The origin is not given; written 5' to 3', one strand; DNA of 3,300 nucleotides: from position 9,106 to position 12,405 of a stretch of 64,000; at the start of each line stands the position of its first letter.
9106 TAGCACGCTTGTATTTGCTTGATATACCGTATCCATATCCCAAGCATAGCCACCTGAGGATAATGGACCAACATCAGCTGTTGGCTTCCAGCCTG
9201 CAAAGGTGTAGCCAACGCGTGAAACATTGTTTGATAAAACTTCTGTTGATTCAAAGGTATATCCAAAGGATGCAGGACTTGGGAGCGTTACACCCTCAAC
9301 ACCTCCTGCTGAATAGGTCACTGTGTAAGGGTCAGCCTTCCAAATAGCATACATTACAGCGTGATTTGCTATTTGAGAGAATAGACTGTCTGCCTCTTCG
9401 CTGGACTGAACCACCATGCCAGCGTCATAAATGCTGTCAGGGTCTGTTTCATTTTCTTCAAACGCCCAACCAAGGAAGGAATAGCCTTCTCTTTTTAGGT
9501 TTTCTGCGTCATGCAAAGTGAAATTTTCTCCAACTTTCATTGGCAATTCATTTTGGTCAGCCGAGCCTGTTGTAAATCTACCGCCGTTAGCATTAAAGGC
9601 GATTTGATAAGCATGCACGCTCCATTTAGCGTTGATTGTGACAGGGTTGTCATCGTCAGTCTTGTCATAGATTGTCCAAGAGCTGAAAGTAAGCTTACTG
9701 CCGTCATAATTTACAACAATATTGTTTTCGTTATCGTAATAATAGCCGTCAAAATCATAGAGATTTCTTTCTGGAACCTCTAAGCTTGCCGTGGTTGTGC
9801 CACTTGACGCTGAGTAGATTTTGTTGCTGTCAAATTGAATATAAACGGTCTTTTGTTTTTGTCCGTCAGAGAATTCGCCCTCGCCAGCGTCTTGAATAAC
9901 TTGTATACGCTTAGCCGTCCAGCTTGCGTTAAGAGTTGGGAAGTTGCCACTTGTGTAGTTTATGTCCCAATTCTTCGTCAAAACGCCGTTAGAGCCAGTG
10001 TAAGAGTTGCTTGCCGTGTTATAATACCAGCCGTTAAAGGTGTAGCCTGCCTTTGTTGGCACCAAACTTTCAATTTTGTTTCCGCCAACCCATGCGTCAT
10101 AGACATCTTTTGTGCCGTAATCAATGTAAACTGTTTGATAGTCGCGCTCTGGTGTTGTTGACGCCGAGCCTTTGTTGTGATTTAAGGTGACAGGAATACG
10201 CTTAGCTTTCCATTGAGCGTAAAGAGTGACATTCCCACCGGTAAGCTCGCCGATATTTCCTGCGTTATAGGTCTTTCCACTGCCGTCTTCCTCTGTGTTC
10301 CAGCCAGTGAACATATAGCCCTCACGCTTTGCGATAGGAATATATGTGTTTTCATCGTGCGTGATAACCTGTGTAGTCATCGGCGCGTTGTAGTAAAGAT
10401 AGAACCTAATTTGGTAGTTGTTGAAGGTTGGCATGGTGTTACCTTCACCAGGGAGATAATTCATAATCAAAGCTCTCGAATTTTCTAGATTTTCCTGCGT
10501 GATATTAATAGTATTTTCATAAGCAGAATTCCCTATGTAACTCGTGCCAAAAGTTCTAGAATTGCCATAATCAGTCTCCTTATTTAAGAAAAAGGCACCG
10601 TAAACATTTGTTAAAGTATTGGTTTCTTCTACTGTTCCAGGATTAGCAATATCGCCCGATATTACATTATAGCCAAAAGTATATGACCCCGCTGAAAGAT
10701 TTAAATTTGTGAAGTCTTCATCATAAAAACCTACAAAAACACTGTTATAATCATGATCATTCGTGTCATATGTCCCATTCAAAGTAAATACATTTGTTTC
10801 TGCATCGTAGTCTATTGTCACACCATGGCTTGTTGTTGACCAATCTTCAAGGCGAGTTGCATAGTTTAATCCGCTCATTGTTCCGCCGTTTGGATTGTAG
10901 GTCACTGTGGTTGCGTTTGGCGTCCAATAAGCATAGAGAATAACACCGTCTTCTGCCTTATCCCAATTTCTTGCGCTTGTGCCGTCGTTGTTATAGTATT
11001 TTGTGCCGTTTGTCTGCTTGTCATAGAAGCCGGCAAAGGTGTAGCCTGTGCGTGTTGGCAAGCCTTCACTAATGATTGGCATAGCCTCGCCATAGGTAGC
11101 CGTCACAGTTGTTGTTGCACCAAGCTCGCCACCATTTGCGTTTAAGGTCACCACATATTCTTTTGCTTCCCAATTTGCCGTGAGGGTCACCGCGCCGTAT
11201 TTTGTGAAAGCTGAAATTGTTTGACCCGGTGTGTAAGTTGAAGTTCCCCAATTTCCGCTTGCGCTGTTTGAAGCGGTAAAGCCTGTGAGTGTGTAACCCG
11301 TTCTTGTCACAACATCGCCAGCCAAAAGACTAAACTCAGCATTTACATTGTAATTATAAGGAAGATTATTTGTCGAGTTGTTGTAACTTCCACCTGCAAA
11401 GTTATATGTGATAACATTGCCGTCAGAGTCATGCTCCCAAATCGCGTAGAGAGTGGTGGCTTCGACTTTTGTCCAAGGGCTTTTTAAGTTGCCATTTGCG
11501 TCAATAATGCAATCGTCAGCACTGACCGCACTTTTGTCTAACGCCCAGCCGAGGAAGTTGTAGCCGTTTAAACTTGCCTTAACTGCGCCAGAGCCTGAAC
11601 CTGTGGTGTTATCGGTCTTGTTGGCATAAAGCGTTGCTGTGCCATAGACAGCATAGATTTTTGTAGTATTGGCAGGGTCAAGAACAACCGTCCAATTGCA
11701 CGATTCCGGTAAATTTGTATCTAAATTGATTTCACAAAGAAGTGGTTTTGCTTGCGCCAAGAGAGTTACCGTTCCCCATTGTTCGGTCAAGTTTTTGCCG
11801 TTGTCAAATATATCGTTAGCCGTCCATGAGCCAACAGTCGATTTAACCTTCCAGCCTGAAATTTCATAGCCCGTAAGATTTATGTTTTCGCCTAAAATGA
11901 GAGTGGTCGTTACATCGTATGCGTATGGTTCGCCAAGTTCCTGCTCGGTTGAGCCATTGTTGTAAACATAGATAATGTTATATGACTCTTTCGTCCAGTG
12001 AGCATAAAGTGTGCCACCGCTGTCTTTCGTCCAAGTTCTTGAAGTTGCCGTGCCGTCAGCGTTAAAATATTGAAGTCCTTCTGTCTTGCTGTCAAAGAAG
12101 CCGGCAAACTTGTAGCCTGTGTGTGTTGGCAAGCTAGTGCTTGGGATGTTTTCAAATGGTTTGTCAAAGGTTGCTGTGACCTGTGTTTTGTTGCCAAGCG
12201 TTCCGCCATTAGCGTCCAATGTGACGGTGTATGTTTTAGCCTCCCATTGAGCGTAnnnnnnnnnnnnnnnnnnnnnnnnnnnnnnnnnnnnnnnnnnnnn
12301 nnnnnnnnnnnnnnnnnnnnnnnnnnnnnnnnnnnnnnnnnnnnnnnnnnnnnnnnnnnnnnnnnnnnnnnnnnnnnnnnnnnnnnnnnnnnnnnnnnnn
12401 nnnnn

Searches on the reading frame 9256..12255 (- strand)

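Call 58: search_protein_families(library=pfam, proteins=[window:9256-12255:-], max_evalue=0.001)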
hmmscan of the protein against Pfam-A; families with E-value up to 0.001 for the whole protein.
window:9256-12255:- (1000 aa): 1 family
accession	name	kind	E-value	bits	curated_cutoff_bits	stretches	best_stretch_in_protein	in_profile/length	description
PF09479.16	Flg_new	-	8.8e-33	112.7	27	4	367-427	1-55/65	Listeria-Bacteroides repeat domain (List_Bact_rpt)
